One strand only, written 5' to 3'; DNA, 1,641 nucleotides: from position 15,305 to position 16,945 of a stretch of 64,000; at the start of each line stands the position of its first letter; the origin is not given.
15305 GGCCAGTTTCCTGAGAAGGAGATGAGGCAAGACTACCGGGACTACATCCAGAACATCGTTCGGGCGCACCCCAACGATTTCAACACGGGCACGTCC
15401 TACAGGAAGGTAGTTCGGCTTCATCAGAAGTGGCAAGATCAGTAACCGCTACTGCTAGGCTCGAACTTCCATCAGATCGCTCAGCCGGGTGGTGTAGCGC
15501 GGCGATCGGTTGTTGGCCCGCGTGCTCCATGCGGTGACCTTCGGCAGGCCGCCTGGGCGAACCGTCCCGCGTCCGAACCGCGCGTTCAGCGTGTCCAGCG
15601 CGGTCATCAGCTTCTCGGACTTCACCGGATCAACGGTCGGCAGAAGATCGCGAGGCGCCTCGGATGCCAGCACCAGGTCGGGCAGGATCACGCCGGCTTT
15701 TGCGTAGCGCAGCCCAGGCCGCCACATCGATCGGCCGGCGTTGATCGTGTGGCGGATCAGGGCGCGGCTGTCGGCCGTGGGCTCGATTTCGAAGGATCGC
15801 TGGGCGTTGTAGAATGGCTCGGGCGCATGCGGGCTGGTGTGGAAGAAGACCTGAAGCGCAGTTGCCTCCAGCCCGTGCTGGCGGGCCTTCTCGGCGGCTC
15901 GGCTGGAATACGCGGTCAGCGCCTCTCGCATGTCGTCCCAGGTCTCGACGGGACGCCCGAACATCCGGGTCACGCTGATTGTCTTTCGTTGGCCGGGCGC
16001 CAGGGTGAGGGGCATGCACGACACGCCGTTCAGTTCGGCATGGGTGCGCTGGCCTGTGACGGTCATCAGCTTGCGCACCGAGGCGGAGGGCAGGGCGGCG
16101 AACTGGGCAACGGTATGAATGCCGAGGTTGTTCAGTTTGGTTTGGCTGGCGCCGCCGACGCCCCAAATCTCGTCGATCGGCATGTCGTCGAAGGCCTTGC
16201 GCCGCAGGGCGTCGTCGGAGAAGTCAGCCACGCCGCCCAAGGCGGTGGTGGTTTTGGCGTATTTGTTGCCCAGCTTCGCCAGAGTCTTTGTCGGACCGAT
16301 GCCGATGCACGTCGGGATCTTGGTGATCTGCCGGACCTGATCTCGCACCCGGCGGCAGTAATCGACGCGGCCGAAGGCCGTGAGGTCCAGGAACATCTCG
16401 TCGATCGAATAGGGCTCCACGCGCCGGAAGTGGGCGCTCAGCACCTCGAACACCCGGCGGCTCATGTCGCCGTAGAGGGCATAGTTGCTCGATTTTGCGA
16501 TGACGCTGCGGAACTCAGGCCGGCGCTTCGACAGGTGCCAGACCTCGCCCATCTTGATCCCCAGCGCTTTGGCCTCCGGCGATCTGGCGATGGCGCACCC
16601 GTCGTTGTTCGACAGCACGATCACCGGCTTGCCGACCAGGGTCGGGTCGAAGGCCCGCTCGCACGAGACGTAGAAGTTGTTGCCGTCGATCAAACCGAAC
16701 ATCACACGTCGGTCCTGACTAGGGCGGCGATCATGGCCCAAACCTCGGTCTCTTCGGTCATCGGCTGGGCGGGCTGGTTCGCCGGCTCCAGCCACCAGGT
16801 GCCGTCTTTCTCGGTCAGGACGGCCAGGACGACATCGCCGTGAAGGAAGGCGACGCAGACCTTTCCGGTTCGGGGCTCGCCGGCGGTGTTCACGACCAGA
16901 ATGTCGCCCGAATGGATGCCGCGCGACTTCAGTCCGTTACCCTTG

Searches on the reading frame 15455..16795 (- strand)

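Call 62: search_protein_families(library=pfam, proteins=[window:15455-16795:-], max_evalue=0.001)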
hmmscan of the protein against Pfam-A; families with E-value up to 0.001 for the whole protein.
window:15455-16795:- (446 aa): 4 families
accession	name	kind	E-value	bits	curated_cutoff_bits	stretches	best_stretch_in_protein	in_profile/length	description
PF00817.25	IMS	-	1.2e-33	116.6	23.2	1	36-176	1-146/148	impB/mucB/samB family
PF13438.11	DUF4113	-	1.3e-17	64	24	1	394-444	1-51/51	Domain of unknown function (DUF4113)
PF11799.13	IMS_C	-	1.5e-15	58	20.7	1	270-379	1-102/109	impB/mucB/samB family C-terminal domain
PF11798.14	IMS_HHH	-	9.2e-06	26.1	24.4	1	204-226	10-32/32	IMS family HHH motif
